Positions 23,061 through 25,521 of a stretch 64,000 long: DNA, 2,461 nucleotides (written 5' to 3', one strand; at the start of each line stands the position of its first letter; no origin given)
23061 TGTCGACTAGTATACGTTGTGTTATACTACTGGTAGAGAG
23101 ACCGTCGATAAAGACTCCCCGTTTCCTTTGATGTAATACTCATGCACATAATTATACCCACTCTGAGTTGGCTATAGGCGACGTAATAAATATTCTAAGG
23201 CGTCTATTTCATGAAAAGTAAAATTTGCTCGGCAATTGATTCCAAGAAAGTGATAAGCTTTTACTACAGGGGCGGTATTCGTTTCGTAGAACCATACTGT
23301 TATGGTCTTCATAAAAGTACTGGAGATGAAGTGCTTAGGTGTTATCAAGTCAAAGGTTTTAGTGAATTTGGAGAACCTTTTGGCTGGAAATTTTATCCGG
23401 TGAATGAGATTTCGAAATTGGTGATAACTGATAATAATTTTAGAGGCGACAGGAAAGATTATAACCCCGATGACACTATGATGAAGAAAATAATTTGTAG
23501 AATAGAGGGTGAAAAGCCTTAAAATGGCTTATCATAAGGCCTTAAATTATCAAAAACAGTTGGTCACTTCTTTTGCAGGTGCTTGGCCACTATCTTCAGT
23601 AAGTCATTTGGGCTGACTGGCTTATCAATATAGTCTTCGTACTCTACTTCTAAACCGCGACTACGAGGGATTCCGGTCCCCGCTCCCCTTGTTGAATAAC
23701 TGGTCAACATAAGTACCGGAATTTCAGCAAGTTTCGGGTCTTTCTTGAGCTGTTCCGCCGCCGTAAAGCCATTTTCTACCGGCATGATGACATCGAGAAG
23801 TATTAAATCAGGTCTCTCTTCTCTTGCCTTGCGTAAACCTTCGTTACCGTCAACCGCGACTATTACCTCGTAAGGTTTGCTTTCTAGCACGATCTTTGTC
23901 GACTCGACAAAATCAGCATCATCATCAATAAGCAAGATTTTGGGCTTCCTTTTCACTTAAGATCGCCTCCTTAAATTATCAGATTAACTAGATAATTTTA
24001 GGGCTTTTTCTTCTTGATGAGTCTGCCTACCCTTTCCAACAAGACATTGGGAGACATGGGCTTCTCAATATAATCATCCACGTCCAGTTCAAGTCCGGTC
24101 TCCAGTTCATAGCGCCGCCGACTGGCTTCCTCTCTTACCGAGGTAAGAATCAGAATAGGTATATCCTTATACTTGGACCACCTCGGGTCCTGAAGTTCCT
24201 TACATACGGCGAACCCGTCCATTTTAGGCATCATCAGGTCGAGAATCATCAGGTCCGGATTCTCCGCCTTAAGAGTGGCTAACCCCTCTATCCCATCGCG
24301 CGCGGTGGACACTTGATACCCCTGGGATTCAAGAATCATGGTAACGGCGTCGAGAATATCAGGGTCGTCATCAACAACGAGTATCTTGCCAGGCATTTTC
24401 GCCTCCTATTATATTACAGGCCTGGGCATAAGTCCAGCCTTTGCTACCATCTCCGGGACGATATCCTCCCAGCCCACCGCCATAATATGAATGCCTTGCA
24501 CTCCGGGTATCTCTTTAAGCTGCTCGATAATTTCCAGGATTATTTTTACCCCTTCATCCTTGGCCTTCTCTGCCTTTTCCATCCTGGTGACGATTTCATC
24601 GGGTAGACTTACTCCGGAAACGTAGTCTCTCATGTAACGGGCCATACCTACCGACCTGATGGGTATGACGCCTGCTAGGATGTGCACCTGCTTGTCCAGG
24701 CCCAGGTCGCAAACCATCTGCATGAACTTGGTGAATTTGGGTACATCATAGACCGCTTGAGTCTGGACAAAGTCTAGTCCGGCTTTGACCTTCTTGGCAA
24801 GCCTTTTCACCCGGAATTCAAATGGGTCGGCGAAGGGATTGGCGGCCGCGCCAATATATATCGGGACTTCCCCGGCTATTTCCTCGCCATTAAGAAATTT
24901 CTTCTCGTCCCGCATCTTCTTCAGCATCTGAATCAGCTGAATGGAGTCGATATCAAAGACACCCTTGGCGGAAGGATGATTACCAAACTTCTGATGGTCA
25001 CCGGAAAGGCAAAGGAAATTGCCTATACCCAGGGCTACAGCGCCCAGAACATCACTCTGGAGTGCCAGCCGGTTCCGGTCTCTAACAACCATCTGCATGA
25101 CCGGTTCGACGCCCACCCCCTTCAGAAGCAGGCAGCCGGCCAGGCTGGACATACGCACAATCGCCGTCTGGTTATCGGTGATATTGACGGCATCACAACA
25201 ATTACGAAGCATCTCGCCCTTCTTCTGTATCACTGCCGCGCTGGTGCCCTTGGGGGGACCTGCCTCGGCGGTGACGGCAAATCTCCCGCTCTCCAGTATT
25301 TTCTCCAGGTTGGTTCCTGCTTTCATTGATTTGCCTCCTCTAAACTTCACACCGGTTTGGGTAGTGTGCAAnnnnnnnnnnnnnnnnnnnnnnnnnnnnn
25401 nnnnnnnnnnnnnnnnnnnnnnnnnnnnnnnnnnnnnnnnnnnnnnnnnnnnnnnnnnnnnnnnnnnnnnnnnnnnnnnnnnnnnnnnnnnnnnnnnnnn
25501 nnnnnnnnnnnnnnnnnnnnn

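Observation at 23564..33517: MetF-MetV-MvhD-HdrA(GltD-fused)-HdrC-like operon lacking HdrB, with a histidine kinase and two CheY-like receivers embedded, carried on the island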

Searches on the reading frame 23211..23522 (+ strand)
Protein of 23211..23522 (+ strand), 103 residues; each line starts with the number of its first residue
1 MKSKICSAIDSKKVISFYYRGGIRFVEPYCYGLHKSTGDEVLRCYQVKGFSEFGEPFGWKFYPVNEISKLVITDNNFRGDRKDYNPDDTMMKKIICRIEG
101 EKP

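Call 49: search_protein_families(library=pfam, proteins=[window:23211-23522:+], max_evalue=0.01)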
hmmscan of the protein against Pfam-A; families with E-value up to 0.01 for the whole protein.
window:23211-23522:+ (103 aa): 0 families

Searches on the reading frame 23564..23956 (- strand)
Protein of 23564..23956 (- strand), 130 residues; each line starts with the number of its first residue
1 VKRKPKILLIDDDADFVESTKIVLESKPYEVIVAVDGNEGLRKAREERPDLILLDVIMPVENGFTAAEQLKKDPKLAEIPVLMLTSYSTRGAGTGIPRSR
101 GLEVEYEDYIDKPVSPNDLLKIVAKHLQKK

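Call 36: search_protein_families(library=ncbifam, proteins=[window:23564-23956:-], max_evalue=0.001)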
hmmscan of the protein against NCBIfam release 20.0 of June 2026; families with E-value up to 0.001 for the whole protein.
window:23564-23956:- (130 aa): 85 families (the best 25 are shown)
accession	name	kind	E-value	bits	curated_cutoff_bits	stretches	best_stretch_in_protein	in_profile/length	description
TIGR02154.1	PhoB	equivalog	1.6e-22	79.9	296.2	1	5-125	3-118/226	phosphate regulon transcriptional regulator PhoB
NF007135.0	PRK09581.1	equivalog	7.2e-21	74.5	474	1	6-121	4-114/457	PleD family two-component system response regulator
NF040689.1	MtrAB_MtrA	equivalog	2e-20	73.1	300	1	7-128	1-114/219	MtrAB system response regulator MtrA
NF045944.1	ResRegRpaBCyano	equivalog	7.5e-20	71.3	330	1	8-124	1-109/229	response regulator transcription factor RpaB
NF040534.1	resp_reg_YycF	equivalog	1.8e-18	66.6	340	1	6-129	2-117/231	response regulator YycF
NF045717.1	DVU0259_DivK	exception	4.8e-18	65.4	160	1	5-127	3-116/117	DVU0259 family response regulator domain-containing protein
NF053854.1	RespRegPhoBBctds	equivalog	6.9e-18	64.8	270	1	7-124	1-112/225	two-component system response regulator PhoB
NF008199.0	PRK10955.1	equivalog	7.7e-18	65.3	341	1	6-121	3-109/232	envelope stress response regulator transcription factor CpxR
NF041733.1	resp_reg_CseB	equivalog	1.4e-17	63.9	350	1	6-120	2-108/228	two-component system response regulator CseB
NF007005.1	PRK09468.1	equivalog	2.5e-17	63.1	331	1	3-125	2-117/237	osmolarity response regulator transcription factor OmpR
NF007546.0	PRK10161.1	equivalog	3.3e-17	62.8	471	1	6-122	4-115/229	phosphate response regulator transcription factor PhoB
NF008296.0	PRK11083.1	equivalog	3.9e-17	62.4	273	1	3-128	2-119/228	two-component system response regulator CreB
NF052313.1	T9SS_RR_PorX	equivalog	1.5e-15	57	300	1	6-130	2-119/513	T9SS response regulator signal transducer PorX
NF051850.1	RespRegRprY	equivalog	2.9e-15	56.3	370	1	1-122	1-115/234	response regulator transcription factor RprY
NF047465.1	hybrid_HK_LvrA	exception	3.2e-15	55.2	1200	1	3-123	466-580/819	hybrid histidine kinase/response regulator LvrA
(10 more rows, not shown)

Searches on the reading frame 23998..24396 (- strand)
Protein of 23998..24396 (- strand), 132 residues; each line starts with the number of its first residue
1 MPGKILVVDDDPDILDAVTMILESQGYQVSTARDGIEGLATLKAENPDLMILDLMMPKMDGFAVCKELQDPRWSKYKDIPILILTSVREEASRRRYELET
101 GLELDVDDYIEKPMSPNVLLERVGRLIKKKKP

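Call 4: search_protein_families(library=pfam, proteins=[window:23998-24396:-], max_evalue=0.01)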
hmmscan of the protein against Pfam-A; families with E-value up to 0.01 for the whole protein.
window:23998-24396:- (132 aa): 1 family
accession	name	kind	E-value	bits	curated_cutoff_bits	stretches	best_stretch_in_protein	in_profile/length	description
PF00072.30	Response_reg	-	5.3e-27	94.6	30.2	1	5-123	1-110/111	Response regulator receiver domain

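Call 36: search_protein_families(library=ncbifam, proteins=[window:23998-24396:-], max_evalue=0.001)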
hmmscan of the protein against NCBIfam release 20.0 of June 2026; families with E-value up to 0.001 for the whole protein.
window:23998-24396:- (132 aa): 92 families (the best 25 are shown)
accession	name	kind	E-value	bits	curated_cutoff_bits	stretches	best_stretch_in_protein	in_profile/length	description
NF045944.1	ResRegRpaBCyano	equivalog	6.2e-30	104.3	330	1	6-129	1-114/229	response regulator transcription factor RpaB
TIGR02154.1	PhoB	equivalog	2.9e-26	92.2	296.2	1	3-131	3-124/226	phosphate regulon transcriptional regulator PhoB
NF041733.1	resp_reg_CseB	equivalog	6.7e-26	91.1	350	1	4-129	2-117/228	two-component system response regulator CseB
NF040534.1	resp_reg_YycF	equivalog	1.4e-25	89.9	340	1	4-129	2-117/231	response regulator YycF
NF040689.1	MtrAB_MtrA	equivalog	4.2e-25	88.4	300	1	5-128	1-114/219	MtrAB system response regulator MtrA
NF007135.0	PRK09581.1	equivalog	1.6e-24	86.6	474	1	1-129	1-122/457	PleD family two-component system response regulator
NF008296.0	PRK11083.1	equivalog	2.3e-24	86.1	273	1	4-130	5-121/228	two-component system response regulator CreB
NF007005.1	PRK09468.1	equivalog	2.3e-24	86.1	331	1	4-130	5-122/237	osmolarity response regulator transcription factor OmpR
NF053854.1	RespRegPhoBBctds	equivalog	2.3e-22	79.4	270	1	5-130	1-118/225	two-component system response regulator PhoB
NF033117.2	vanR_ACDEGLN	exception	3e-22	79.3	350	1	5-125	1-111/226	VanR-ABDEGLN family response regulator transcription factor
NF033120.0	vanR_FM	exception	1e-21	77.6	460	1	5-127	6-118/231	vancomycin resistance response regulator transcription factor, VanR-F/VanR-M family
NF007982.1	PRK10710.1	equivalog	1.2e-21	77.4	380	1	4-130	9-125/235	envelope stress response regulator BaeR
NF000403.1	vanR-C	exception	1.6e-19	70.4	480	1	1-125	1-115/231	vancomycin resistance response regulator transcription factor VanR-C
NF007546.0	PRK10161.1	equivalog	1.7e-19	70.3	471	1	2-129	2-122/229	phosphate response regulator transcription factor PhoB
NF045991.1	RespRegCtrARhodob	equivalog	3.5e-19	69.4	350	1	4-131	2-120/224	response regulator transcription factor CtrA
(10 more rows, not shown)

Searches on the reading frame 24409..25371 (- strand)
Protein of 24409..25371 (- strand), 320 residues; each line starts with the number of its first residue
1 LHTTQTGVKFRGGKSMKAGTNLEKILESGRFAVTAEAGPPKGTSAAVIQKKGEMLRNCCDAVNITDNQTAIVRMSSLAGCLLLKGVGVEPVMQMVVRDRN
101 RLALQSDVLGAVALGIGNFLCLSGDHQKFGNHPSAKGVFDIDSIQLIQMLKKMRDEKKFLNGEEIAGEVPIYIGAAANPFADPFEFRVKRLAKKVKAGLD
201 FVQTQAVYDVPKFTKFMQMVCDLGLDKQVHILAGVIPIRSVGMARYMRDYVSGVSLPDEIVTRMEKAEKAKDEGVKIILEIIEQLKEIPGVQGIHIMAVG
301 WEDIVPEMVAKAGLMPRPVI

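Call 4: search_protein_families(library=pfam, proteins=[window:24409-25371:-], max_evalue=0.01)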
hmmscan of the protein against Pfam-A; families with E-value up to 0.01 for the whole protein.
window:24409-25371:- (320 aa): 1 family
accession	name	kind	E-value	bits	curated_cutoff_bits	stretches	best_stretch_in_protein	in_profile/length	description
PF02219.23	MTHFR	-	1.2e-35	123.7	24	1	22-312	2-286/287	Methylenetetrahydrofolate reductase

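Call 36: search_protein_families(library=ncbifam, proteins=[window:24409-25326:-], max_evalue=0.001)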
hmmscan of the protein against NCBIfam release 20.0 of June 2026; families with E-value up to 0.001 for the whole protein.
window:24409-25326:- (305 aa): 4 families
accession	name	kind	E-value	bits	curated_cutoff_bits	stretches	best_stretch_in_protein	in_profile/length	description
NF006396.0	PRK08645.1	equivalog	3e-66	223.8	453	1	4-283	311-587/611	bifunctional homocysteine S-methyltransferase/methylenetetrahydrofolate reductase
TIGR00676.1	fadh2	equivalog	9.2e-21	74.4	293.7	1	70-294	56-271/275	methylenetetrahydrofolate reductase [NAD(P)H]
TIGR00677.1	fadh2_euk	equivalog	4.2e-19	69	310.05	1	69-301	56-279/281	methylenetetrahydrofolate reductase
NF006950.0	PRK09432.1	equivalog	0.00015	21.1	382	1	173-270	166-264/296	methylenetetrahydrofolate reductase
